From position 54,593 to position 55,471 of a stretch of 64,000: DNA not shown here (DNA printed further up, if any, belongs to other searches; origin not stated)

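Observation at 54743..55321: Animal-type phosphomevalonate kinase (PMVK) in a bacterium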

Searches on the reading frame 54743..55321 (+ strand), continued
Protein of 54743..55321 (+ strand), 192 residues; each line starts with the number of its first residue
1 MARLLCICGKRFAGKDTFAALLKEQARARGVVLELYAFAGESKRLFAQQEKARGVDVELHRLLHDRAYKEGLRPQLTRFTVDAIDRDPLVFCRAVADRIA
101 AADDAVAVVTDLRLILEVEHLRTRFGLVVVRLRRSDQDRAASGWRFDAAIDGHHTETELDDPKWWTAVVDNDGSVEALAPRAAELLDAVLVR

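Call 39: search_protein_families(library=ncbifam, proteins=[L005:10527-11714:-, L004:4930-6159:-, L005:11747-12421:+, L004:6253-6930:+], max_evalue=0.01)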
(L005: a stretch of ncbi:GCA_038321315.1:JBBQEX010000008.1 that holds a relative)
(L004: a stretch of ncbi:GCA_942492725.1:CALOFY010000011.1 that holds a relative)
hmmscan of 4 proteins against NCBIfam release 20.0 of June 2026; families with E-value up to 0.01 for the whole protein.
L005:10527-11714:- (395 aa): 44 families (the best 25 are shown)
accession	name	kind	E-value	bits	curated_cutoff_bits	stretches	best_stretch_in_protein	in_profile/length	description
TIGR02032.1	GG-red-SF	subfamily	1.9e-06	27.8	158.8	1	4-36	1-34/297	geranylgeranyl reductase family protein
NF006593.0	PRK09126.1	equivalog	3.5e-06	26.1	420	1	2-32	3-34/393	5-demethoxyubiquinol-8 5-hydroxylase UbiM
TIGR00275.1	TIGR00275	subfamily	9.5e-06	24.7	183.8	1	6-34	1-30/401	aminoacetone oxidase family FAD-binding enzyme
TIGR03467.1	HpnE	equivalog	1.9e-05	24.2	283.05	1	6-35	1-31/430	hydroxysqualene dehydroxylase HpnE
NF005691.0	PRK07494.1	equivalog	2.9e-05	22.8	459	1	2-45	7-50/404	UbiH/UbiF family hydroxylase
TIGR01988.1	Ubi-OHases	subfamily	6.7e-05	21.9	224.65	1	5-44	1-42/387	ubiquinone biosynthesis hydroxylase, UbiH/UbiF/VisC/COQ6 family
NF003585.0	PRK05249.1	equivalog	0.00015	20.5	465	1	2-33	5-37/464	Si-specific NAD(P)(+) transhydrogenase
NF005513.0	PRK07121.1-6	equivalog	0.00015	20.4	608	1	2-57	5-62/533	FAD-binding protein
NF053556.1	prodigi_MAP_PigB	equivalog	0.00021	19.8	850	1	3-32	154-182/659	prodigiosin MAP biosynthesis oxidoreductase PigB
NF053717.1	VnlPnlRedVprA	equivalog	0.00025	20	600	1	3-36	6-40/481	vinyl phenol reductase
TIGR01372.1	soxA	subfamily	0.00031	18.6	1164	1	2-34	167-200/996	sarcosine oxidase subunit alpha family protein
NF008519.0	PRK11445.1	equivalog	0.00049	19.4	303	1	1-34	1-34/355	FAD-binding protein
NF004780.0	PRK06126.1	subfamily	0.00057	18.3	445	1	4-44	9-50/552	hypothetical protein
NF006002.0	PRK08132.1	subfamily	0.00061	18.3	416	1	3-33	25-56/552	FAD-dependent oxidoreductase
TIGR01292.1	TRX_reduct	equivalog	0.00078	18.3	343.45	0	4-20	1-17/300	thioredoxin-disulfide reductase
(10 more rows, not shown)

L004:4930-6159:- (409 aa): 31 families (the best 25 are shown)
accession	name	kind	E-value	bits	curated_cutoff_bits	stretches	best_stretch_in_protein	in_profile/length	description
TIGR02032.1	GG-red-SF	subfamily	1.4e-06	28.2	158.8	1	5-36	1-32/297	geranylgeranyl reductase family protein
NF006002.0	PRK08132.1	subfamily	3.4e-05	22.4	416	1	5-35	26-56/552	FAD-dependent oxidoreductase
TIGR01372.1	soxA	subfamily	4.3e-05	21.5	1164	1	5-36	169-200/996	sarcosine oxidase subunit alpha family protein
NF004780.0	PRK06126.1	subfamily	7.7e-05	21.2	445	1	5-46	9-50/552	hypothetical protein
NF004991.0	PRK06370.1-3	subfamily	9e-05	21.2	620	1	3-35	34-66/509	FAD-containing oxidoreductase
NF053717.1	VnlPnlRedVprA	equivalog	9.6e-05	21.4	600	1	3-36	5-38/481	vinyl phenol reductase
NF006593.0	PRK09126.1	equivalog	0.00012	21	420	1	2-35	2-35/393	5-demethoxyubiquinol-8 5-hydroxylase UbiM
TIGR04018.1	Bthiol_YpdA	hypoth_equivalog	0.00015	20.7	339.9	1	6-38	1-33/316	YpdA family putative bacillithiol disulfide reductase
NF005511.0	PRK07121.1-4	equivalog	0.00023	19.7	466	1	3-34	19-50/553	FAD-binding protein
NF006130.0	PRK08274.1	equivalog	0.00039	19.4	369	1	3-35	4-36/467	FAD-dependent tricarballylate dehydrogenase TcuA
TIGR03997.1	mycofact_OYE_2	equivalog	0.00039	18.9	793.15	1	8-35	383-410/645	mycofactocin system FadH/OYE family oxidoreductase 2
NF005064.0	PRK06481.1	equivalog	0.00047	19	542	1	1-34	58-91/506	flavocytochrome c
NF004939.0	PRK06292.1-1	equivalog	0.00053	18.8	435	0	3-38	4-39/476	dihydrolipoyl dehydrogenase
NF005513.0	PRK07121.1-6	equivalog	0.00058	18.5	608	1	4-39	6-41/533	FAD-binding protein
NF041385.1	Dggglyphlred_Halo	equivalog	0.0013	17.4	700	1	1-34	1-34/405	digeranylgeranylglycerophospholipid reductase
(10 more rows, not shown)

L005:11747-12421:+ (224 aa): 0 families

L004:6253-6930:+ (225 aa): 0 families

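Call 41: find_encoding_contigs(protein=P0017, flank=10000, max_places=1)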
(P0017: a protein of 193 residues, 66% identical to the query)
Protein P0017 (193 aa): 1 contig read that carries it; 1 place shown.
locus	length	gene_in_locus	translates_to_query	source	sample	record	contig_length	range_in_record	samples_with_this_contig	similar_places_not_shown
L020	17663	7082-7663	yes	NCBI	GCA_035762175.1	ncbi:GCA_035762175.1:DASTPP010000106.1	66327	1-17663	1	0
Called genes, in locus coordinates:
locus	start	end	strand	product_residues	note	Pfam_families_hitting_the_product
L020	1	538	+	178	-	?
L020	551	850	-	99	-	-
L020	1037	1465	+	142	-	PF00903:Glyoxalase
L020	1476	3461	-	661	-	PF00069:Pkinase, PF07714:PK_Tyr_Ser-Thr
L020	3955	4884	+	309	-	PF06904:Extensin-like_C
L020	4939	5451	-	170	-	-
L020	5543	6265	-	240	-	PF00300:His_Phos_1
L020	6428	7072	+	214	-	PF03942:DTW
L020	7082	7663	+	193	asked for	PF04275:P-mevalo_kinase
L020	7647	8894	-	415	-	PF00890:FAD_binding_2 (weak), PF01494:FAD_binding_3 (faint), PF07992:Pyr_redox_2 (faint)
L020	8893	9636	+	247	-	-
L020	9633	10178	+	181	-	PF01725:Ham1p_like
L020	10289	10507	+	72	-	-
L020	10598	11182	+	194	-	PF13629:T2SS-T3SS_pil_N (faint)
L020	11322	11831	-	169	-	PF13430:DUF4112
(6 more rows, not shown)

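Call 42: find_encoding_contigs(protein=P0046, flank=10000, max_places=1)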
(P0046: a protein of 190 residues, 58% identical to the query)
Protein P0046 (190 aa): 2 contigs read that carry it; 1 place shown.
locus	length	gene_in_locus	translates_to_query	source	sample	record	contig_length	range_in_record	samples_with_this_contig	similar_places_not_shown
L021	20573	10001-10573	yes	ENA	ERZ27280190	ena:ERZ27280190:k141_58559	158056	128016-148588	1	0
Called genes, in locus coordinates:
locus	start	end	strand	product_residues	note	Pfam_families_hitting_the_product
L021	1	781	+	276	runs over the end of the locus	PF00483:NTP_transferase, PF12804:NTP_transf_3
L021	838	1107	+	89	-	PF22513:FitA-like_RHH (weak), PF07878:RHH_5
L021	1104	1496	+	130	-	PF01850:PIN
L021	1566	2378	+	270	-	-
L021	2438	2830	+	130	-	-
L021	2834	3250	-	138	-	PF01850:PIN, PF13470:PIN_3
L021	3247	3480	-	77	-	PF19891:DUF6364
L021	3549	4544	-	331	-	PF11845:Tll0287-like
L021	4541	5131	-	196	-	PF00440:TetR_N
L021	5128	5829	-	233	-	PF00005:ABC_tran, PF02463:SMC_N, PF13555:AAA_29 (weak), PF13304:AAA_21 (faint), PF13481:AAA_25 (faint)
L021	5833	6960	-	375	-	PF12704:MacB_PCD, PF02687:FtsX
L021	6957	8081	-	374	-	PF25917:BSH_RND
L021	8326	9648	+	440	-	PF01433:Peptidase_M1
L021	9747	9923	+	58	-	-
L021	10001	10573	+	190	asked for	PF04275:P-mevalo_kinase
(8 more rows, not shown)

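Call 43: find_encoding_contigs(protein=P0060, flank=10000, max_places=1)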
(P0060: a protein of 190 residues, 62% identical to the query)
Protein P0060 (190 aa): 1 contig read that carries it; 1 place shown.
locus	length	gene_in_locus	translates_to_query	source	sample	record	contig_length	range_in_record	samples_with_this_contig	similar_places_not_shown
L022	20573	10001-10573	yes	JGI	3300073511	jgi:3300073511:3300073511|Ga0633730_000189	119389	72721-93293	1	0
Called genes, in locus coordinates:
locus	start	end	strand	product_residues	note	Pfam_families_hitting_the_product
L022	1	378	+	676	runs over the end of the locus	PF01650:Peptidase_C13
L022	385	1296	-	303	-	PF01112:Asparaginase_2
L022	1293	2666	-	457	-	PF00291:PALP, PF00571:CBS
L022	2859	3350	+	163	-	PF00034:Cytochrom_C (weak), PF13442:Cytochrome_CBB3 (weak)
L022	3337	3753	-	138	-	-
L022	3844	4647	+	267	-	PF02798:GST_N, PF13409:GST_N_2, PF13417:GST_N_3, PF17172:GST_N_4 (weak), PF13410:GST_C_2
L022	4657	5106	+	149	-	PF01047:MarR, PF12802:MarR_2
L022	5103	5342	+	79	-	PF12674:Zn_ribbon_2 (faint)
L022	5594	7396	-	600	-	PF00069:Pkinase, PF07714:PK_Tyr_Ser-Thr, PF03109:ABC1 (weak)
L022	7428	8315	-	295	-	-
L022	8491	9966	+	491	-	PF03283:PAE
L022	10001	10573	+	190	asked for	PF21448:DNMK (faint), PF04275:P-mevalo_kinase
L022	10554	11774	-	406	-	PF01266:DAO (faint)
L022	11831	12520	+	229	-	-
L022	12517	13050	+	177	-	PF01725:Ham1p_like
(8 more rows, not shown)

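Call 44: search_protein_families(library=pfam, proteins=[P0286, P0334, P0337, P0355, P0301, P0342, P0360, P0378, P0381, P0365], max_evalue=0.001)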
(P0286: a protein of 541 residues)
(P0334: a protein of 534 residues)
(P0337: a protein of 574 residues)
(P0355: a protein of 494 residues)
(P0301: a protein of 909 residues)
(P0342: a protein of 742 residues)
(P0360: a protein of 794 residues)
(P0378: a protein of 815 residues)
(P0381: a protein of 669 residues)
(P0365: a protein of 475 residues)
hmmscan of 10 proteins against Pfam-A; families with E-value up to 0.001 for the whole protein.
P0286 (541 aa): 2 families
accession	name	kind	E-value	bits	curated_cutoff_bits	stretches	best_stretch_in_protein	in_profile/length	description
PF04275.20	P-mevalo_kinase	-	9.5e-25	87.2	33.8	1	347-459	1-111/114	Phosphomevalonate kinase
PF13640.12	2OG-FeII_Oxy_3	-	3e-08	35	27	1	156-262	3-93/98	2OG-Fe(II) oxygenase superfamily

P0334 (534 aa): 2 families
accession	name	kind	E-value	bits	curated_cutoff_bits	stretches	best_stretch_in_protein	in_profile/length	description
PF04275.20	P-mevalo_kinase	-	8.4e-21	74.5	33.8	1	328-440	1-111/114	Phosphomevalonate kinase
PF13640.12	2OG-FeII_Oxy_3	-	2.9e-05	25.4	27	1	82-189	3-92/98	2OG-Fe(II) oxygenase superfamily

P0337 (574 aa): 2 families
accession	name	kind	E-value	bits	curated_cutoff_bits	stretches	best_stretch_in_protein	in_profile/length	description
PF04275.20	P-mevalo_kinase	-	3.5e-21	75.7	33.8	1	387-499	1-111/114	Phosphomevalonate kinase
PF13640.12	2OG-FeII_Oxy_3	-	0.00043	21.6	27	1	195-305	3-93/98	2OG-Fe(II) oxygenase superfamily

P0355 (494 aa): 2 families
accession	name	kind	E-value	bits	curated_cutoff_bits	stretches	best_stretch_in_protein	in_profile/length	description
PF04275.20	P-mevalo_kinase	-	4.1e-22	78.7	33.8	1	308-419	1-110/114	Phosphomevalonate kinase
PF13640.12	2OG-FeII_Oxy_3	-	6e-06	27.6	27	1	112-219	3-93/98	2OG-Fe(II) oxygenase superfamily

P0301 (909 aa): 2 families
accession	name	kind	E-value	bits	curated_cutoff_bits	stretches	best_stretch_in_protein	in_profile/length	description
PF04275.20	P-mevalo_kinase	-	1.7e-08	34.8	33.8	1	725-833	1-106/114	Phosphomevalonate kinase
PF07992.20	Pyr_redox_2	-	0.0006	19.8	26.1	0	3-29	1-29/291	Pyridine nucleotide-disulphide oxidoreductase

P0342 (742 aa): 5 families
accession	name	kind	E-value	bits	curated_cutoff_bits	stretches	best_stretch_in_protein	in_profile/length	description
PF04275.20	P-mevalo_kinase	-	9.5e-16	58.2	33.8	1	565-674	1-112/114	Phosphomevalonate kinase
PF00201.24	UDPGT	-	4.2e-14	52.7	19.5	1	213-374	276-415/499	UDP-glucoronosyl and UDP-glucosyl transferase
PF06722.18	EryCIII-like_C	-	1.4e-11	45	31.7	1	251-341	11-101/145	Erythromycin biosynthesis protein CIII-like, C-terminal domain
PF04101.22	Glyco_tran_28_C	-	5.9e-07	30.1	22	1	266-338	42-126/166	Glycosyltransferase family 28 C-terminal domain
PF13238.12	AAA_18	-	0.0001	23.2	29.4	1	563-691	1-107/128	AAA domain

P0360 (794 aa): 4 families
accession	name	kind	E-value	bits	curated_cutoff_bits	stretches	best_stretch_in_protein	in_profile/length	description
PF22700.2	MVD-like_N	-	1.5e-30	106.3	27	1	301-438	1-140/157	Diphosphomevalonate decarboxylase-like N-terminal domain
PF00288.32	GHMP_kinases_N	-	1e-19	71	22.3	2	76-139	22-87/87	GHMP kinases N terminal domain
PF04275.20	P-mevalo_kinase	-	7.2e-19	68.3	33.8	1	624-731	1-111/114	Phosphomevalonate kinase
PF18376.6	MDD_C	-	5.9e-10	39.7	23.2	1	481-609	7-135/186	Mevalonate 5-diphosphate decarboxylase C-terminal domain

P0378 (815 aa): 5 families
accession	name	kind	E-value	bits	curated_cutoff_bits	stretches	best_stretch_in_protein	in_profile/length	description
PF22700.2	MVD-like_N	-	2.3e-25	89.5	27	1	330-461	3-140/157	Diphosphomevalonate decarboxylase-like N-terminal domain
PF04275.20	P-mevalo_kinase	-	6.4e-20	71.6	33.8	1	641-751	1-112/114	Phosphomevalonate kinase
PF18376.6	MDD_C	-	3.2e-15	56.9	23.2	1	500-630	10-139/186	Mevalonate 5-diphosphate decarboxylase C-terminal domain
PF00288.32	GHMP_kinases_N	-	2.9e-06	27.8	22.3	0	399-434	16-51/87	GHMP kinases N terminal domain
PF13238.12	AAA_18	-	8.7e-06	26.7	29.4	1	639-768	1-107/128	AAA domain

P0381 (669 aa): 5 families
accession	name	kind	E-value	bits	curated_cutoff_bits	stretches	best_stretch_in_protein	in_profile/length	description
PF05721.19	PhyH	-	9e-15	55.9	22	1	503-618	91-212/213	Phytanoyl-CoA dioxygenase (PhyH)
PF04275.20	P-mevalo_kinase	-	7.7e-12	45.6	33.8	1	6-111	1-110/114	Phosphomevalonate kinase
PF13649.12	Methyltransf_25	-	4.8e-10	40.4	27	1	241-329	1-89/97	Methyltransferase domain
PF08241.18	Methyltransf_11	-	1.3e-08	35.8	21.2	1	242-330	1-87/95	Methyltransferase domain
PF08242.18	Methyltransf_12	-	3.5e-05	24.9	30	1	242-331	1-93/98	Methyltransferase domain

P0365 (475 aa): 4 families
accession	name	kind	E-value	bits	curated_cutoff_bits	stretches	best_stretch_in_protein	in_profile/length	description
PF04275.20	P-mevalo_kinase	-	3.1e-19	69.4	33.8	1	296-406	1-111/114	Phosphomevalonate kinase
PF22700.2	MVD-like_N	-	8.2e-15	55.2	27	1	28-111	69-151/157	Diphosphomevalonate decarboxylase-like N-terminal domain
PF18376.6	MDD_C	-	3.2e-13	50.3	23.2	1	149-276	3-133/186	Mevalonate 5-diphosphate decarboxylase C-terminal domain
PF00288.32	GHMP_kinases_N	-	0.00015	22.3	22.3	1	37-75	15-51/87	GHMP kinases N terminal domain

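Call 45: search_protein_families(library=pfam, proteins=[P0241, P0262, P0283, P0296, P0298, P0307, P0330, P0354, P0368, P0375], max_evalue=0.001)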
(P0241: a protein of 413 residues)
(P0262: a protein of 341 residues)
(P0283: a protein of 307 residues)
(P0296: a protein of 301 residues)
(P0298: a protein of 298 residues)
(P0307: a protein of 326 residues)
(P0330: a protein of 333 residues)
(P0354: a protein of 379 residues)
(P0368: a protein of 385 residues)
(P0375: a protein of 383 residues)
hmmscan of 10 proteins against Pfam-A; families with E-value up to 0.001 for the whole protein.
P0241 (413 aa): 1 family
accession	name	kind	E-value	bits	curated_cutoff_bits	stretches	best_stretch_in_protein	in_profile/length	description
PF04275.20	P-mevalo_kinase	-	4.7e-13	49.5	33.8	1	250-367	1-112/114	Phosphomevalonate kinase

P0262 (341 aa): 2 families
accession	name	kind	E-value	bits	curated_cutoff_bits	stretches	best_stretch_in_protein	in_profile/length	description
PF04275.20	P-mevalo_kinase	-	1.1e-80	267.4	33.8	2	11-118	1-109/114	Phosphomevalonate kinase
PF21448.3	DNMK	-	1.5e-07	31.7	27.1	0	157-196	3-40/232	Deoxynucleotide monophosphate kinase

P0283 (307 aa): 1 family
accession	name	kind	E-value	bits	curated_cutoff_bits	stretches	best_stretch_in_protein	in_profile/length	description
PF04275.20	P-mevalo_kinase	-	1.3e-19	70.7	33.8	1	32-146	1-110/114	Phosphomevalonate kinase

P0296 (301 aa): 1 family
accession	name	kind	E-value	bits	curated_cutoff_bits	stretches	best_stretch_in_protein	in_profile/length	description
PF04275.20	P-mevalo_kinase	-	3.7e-21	75.6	33.8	1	102-219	1-110/114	Phosphomevalonate kinase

P0298 (298 aa): 3 families
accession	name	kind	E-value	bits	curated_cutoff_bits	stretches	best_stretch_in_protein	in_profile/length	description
PF24963.1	DUF7768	-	2.6e-29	101.9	26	1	8-103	4-98/98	Domain of unknown function (DUF7768)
PF04275.20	P-mevalo_kinase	-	8.7e-19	68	33.8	1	116-219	1-107/114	Phosphomevalonate kinase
PF21448.3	DNMK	-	9.1e-05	22.6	27.1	0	114-152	3-41/232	Deoxynucleotide monophosphate kinase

P0307 (326 aa): 3 families
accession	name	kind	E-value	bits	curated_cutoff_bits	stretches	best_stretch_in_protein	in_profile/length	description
PF24963.1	DUF7768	-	3.8e-31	107.8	26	1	35-130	3-97/98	Domain of unknown function (DUF7768)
PF04275.20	P-mevalo_kinase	-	1.4e-12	48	33.8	1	144-250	1-105/114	Phosphomevalonate kinase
PF21448.3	DNMK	-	2.8e-06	27.5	27.1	1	225-312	151-230/232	Deoxynucleotide monophosphate kinase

P0330 (333 aa): 2 families
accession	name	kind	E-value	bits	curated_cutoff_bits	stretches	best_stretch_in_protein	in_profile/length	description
PF04275.20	P-mevalo_kinase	-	3.1e-23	82.3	33.8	1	138-250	1-111/114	Phosphomevalonate kinase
PF02685.22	Glucokinase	-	1.1e-21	77.7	22.1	1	6-111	207-310/314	Glucokinase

P0354 (379 aa): 2 families
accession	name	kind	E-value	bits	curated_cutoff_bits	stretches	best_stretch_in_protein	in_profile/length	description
PF04275.20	P-mevalo_kinase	-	1.3e-18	67.5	33.8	1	186-303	1-111/114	Phosphomevalonate kinase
PF21403.4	OTU1_UBXL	-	7.5e-08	33.3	22.7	1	1-48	1-46/49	OTU1, UBXL domain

P0368 (385 aa): 1 family
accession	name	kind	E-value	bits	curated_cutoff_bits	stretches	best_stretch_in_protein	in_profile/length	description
PF04275.20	P-mevalo_kinase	-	1.4e-21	77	33.8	1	185-298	1-110/114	Phosphomevalonate kinase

P0375 (383 aa): 2 families
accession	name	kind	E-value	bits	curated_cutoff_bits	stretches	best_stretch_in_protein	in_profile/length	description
PF04275.20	P-mevalo_kinase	-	2.9e-17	63.1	33.8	1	208-319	2-110/114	Phosphomevalonate kinase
PF18376.6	MDD_C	-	5.6e-09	36.5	23.2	1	67-197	10-140/186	Mevalonate 5-diphosphate decarboxylase C-terminal domain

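Call 50: search_solved_structures(query=A2, max_evalue=10, show_alignments=1)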
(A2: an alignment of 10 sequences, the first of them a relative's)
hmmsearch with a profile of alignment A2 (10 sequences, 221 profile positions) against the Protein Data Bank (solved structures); distinct sequences matched with E-value up to 10: 2.
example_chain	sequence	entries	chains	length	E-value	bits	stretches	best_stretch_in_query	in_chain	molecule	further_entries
5lfd_A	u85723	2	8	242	0.55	12.9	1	143-207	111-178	Allantoin racemase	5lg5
8qby_Q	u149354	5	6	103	1.7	11.3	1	134-179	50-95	ETC complex I subunit conserved region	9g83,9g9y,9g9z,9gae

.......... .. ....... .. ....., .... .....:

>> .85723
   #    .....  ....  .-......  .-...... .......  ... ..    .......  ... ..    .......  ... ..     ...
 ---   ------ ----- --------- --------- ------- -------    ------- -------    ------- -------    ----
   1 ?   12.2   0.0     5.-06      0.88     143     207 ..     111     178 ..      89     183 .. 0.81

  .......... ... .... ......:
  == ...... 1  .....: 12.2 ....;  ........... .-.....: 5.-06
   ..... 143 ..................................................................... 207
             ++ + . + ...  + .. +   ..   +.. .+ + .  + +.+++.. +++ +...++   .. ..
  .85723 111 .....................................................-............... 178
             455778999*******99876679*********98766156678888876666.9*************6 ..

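Call 51: search_solved_structures(query=A3, max_evalue=0.01, show_alignments=0)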
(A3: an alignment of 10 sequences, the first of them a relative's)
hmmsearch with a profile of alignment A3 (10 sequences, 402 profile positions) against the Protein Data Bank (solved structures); distinct sequences matched with E-value up to 0.01: 36.
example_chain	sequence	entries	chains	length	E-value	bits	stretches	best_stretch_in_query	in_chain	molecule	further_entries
3nlc_A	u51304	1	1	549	4.3e-12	49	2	137-262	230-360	Uncharacterized protein VP0956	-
1vrq_A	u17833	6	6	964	6.4e-05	25.4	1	3-54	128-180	Sarcosine oxidase alpha subunit | Subunit alpha of sarcosine oxidase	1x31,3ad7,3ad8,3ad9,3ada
2i0z_A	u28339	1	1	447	0.00022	23.7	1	2-38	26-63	NAD(FAD)-utilizing dehydrogenases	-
9srp_C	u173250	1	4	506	0.00024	23.5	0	4-39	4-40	ChlE3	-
7aaw_A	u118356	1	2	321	0.00029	23.2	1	2-38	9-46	Thioredoxin reductase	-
5mh4_A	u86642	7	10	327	0.00035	23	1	2-38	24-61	Thioredoxin reductase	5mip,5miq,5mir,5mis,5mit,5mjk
7koe_C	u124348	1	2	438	0.00048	22.5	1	2-38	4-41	Electron transfer flavoprotein-quinone oxidoreductase FixC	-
7a76_A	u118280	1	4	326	0.00051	22.4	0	4-37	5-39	THIOREDOXIN REDUCTASE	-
5tr3_A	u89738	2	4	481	0.00074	21.9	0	2-24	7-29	Dihydrolipoyl dehydrogenase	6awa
6cr0_A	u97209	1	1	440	0.0011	21.3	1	2-56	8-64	(S)-6-hydroxynicotine oxidase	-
9x7q_A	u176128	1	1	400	0.0012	21.2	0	2-38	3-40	A NAD(P)/FAD-dependent oxidoreductase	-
4ntc_A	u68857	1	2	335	0.0013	21.2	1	3-39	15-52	GliT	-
3k7t_A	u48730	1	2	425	0.0013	21.1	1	3-56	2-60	6-hydroxy-L-nicotine oxidase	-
4gcm_A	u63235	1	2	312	0.0013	21.1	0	3-39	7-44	Thioredoxin reductase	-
3k7m_X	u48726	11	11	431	0.0014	21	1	3-56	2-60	6-hydroxy-L-nicotine oxidase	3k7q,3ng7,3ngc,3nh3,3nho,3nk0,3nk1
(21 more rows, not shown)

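Call 52: search_protein_families(library=phrogs, proteins=[window:54743-55318:+, L005:11747-12418:+, L005:10530-11714:-], max_evalue=0.01)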
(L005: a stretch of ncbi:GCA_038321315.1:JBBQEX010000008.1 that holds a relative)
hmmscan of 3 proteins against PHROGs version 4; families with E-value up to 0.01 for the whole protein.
window:54743-55318:+ (192 aa): 1 family
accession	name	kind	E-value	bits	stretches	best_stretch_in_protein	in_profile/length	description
phrog_139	-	other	1e-18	68.8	1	1-187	82-261/342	deoxynucleoside monophosphate kinase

L005:11747-12418:+ (224 aa): 2 families
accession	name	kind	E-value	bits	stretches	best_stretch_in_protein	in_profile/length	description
phrog_25995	-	unknown function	6.9e-06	26.6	1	7-123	18-121/227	-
phrog_1247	-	other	0.0092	16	0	57-221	287-441/444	MazG-like pyrophosphatase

L005:10530-11714:- (395 aa): 2 families
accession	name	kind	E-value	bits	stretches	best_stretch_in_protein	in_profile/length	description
phrog_6397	-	DNA, RNA and nucleotide metabolism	9.5e-06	25.4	1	1-34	3-37/473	ribonucleotide reductase large subunit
phrog_16788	-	unknown function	0.00011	22.5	1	6-63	11-66/437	-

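Call 53: search_protein_families(library=padloc, proteins=[window:54743-55318:+, L005:11747-12418:+, L005:10530-11714:-], max_evalue=0.01)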
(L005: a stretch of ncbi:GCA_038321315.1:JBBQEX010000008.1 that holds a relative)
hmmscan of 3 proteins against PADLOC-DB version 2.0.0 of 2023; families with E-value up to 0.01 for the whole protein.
window:54743-55318:+ (192 aa): 0 families

L005:11747-12418:+ (224 aa): 2 families
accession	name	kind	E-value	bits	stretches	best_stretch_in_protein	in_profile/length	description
PDLC02277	AbiEi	-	1.3e-22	78.8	1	60-222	46-194/195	AbiEi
PDLC02279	AbiEi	-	4.7e-20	70.2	1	10-221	3-189/190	AbiEi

L005:10530-11714:- (395 aa): 0 families
